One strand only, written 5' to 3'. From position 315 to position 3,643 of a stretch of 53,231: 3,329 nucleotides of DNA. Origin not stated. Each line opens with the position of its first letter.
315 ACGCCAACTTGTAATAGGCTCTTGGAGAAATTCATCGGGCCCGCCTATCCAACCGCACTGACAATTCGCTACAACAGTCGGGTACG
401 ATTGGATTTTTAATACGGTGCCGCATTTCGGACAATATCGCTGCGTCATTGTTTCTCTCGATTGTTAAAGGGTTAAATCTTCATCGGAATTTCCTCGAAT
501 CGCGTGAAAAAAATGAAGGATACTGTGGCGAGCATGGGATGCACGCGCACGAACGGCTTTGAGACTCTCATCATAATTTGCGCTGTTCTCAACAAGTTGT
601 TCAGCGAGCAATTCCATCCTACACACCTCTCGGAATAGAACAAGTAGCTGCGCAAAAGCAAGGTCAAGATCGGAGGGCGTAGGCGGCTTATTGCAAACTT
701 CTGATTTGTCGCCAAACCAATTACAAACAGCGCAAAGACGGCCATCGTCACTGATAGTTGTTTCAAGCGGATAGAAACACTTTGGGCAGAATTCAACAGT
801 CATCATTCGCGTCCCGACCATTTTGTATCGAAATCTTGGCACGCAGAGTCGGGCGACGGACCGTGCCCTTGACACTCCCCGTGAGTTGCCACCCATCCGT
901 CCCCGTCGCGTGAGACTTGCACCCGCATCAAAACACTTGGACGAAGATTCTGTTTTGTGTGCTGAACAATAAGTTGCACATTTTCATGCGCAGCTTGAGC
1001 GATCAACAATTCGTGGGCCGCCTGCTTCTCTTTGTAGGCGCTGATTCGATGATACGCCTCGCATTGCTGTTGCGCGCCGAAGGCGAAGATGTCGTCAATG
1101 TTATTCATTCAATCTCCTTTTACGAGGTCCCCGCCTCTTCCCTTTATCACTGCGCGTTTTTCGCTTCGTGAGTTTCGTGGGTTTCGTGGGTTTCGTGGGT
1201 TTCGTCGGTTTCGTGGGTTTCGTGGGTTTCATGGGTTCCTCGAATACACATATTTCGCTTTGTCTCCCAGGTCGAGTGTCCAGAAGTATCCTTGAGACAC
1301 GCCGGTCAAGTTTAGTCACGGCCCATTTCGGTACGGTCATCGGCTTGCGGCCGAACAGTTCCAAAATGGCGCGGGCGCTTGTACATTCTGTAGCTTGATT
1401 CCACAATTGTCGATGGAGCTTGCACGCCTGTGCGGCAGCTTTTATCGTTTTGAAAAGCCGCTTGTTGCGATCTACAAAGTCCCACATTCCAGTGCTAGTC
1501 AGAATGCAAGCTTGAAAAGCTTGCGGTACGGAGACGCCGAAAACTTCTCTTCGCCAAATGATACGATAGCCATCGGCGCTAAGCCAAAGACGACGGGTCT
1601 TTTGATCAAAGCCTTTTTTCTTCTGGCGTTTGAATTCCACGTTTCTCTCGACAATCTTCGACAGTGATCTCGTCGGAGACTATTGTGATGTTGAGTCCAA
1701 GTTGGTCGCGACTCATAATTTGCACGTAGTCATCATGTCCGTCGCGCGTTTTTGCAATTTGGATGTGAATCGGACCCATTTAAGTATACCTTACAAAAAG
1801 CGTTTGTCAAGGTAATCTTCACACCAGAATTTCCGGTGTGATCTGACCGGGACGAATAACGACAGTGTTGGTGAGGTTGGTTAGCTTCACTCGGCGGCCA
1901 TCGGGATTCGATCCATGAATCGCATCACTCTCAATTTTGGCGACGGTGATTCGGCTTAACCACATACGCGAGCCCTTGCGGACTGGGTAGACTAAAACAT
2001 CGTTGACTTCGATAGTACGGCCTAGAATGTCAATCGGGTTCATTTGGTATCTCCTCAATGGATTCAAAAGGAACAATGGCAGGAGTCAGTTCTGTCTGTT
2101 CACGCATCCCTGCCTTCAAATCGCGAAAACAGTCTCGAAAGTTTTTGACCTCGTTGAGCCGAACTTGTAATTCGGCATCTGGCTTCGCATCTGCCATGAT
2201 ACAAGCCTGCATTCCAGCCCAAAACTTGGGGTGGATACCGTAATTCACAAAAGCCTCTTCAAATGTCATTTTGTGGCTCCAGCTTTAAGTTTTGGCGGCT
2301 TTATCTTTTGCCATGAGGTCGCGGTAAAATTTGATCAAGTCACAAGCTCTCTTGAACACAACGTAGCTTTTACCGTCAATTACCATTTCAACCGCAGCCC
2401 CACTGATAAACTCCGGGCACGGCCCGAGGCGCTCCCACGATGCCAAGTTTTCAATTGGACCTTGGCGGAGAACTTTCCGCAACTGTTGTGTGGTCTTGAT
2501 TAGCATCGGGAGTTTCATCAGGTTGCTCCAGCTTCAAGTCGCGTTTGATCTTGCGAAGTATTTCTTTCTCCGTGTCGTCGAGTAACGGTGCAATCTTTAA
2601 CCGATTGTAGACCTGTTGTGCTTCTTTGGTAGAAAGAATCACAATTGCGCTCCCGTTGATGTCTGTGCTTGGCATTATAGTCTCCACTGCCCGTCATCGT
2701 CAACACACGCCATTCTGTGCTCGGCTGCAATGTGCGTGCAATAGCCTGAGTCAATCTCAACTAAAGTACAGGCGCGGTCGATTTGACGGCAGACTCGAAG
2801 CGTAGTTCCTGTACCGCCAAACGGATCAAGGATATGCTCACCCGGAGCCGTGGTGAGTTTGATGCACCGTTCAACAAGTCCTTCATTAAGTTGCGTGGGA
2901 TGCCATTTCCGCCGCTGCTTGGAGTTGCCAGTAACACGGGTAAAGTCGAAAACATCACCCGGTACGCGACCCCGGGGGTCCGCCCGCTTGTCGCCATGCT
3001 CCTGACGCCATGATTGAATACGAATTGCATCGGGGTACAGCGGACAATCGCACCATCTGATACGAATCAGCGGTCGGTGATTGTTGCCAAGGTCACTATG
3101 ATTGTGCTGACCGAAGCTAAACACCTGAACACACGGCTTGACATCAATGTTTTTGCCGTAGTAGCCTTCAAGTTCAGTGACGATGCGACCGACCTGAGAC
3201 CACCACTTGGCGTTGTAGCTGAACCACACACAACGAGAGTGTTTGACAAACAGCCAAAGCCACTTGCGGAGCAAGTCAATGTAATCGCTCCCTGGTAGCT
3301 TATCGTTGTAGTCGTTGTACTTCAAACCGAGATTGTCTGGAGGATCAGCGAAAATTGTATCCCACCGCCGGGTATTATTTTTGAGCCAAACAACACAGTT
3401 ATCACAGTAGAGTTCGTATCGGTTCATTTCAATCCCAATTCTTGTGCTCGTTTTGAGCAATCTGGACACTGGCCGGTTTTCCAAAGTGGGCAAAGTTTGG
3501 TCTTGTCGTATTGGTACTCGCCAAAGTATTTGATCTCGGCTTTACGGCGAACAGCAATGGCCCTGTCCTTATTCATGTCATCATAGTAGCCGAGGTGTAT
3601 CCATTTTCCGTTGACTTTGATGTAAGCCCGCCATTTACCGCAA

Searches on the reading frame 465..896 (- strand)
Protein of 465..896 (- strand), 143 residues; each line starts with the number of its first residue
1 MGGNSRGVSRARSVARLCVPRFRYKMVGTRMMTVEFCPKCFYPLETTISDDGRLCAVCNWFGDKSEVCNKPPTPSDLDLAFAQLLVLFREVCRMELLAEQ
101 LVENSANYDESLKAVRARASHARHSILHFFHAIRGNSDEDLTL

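Call 44: search_protein_families(library=pfam, alignment_id=A2, max_evalue=0.001)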
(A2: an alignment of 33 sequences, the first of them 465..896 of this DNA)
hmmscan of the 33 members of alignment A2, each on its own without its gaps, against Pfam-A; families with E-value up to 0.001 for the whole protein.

A. member 1, window:465-896:- (143 aa): 0 families

B. families by the number of members that match (of 33 scanned): 15 families
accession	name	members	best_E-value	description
PF01555.25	N6_N4_Mtase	2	1.5e-29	DNA methylase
PF13392.12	HNH_3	2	7.1e-06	HNH endonuclease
PF11805.13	DUF3326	1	9.8e-77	Protein of unknown function (DUF3326)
PF02511.20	Thy1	1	1.9e-47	Thymidylate synthase complementing protein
PF11978.13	MVP_shoulder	1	6.6e-24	Shoulder domain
PF13521.12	AAA_28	1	8.7e-16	AAA domain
PF00383.29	dCMP_cyt_deam_1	1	2.8e-15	Cytidine and deoxycytidylate deaminase zinc-binding region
PF14437.12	MafB19-deam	1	5.7e-11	MafB19-like deaminase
PF17795.6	Vault_3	1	3.4e-10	Major Vault Protein Repeat domain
PF02675.21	AdoMet_dc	1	1e-09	S-adenosylmethionine decarboxylase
PF02810.21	SEC-C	1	1.9e-08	SEC-C motif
PF12705.13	PDDEXK_1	1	9.9e-08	PD-(D/E)XK nuclease superfamily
PF03819.22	MazG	1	0.00014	MazG nucleotide pyrophosphohydrolase domain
PF06941.18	NT5C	1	0.00014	5' nucleotidase, deoxy (Pyrimidine), cytosolic type C protein (NT5C)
PF04542.20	Sigma70_r2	1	0.00027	Sigma-70 region 2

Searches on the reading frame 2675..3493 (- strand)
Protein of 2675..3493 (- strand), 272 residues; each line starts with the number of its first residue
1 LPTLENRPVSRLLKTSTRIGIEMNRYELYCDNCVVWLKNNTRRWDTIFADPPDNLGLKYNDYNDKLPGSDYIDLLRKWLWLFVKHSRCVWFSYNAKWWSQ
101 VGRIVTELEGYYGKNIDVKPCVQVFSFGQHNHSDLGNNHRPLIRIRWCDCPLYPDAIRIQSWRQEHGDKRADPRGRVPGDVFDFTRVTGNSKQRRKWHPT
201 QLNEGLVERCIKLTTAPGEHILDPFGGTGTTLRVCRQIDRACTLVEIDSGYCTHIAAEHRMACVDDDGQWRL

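Call 77: search_protein_families(library=pfam, proteins=[window:2675-3493:-], max_evalue=0.001)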
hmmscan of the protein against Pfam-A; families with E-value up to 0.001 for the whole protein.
window:2675-3493:- (272 aa): 1 family
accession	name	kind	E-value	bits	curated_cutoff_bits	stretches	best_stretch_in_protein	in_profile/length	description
PF01555.25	N6_N4_Mtase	-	5.6e-27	95.6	26.7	1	45-255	2-219/221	DNA methylase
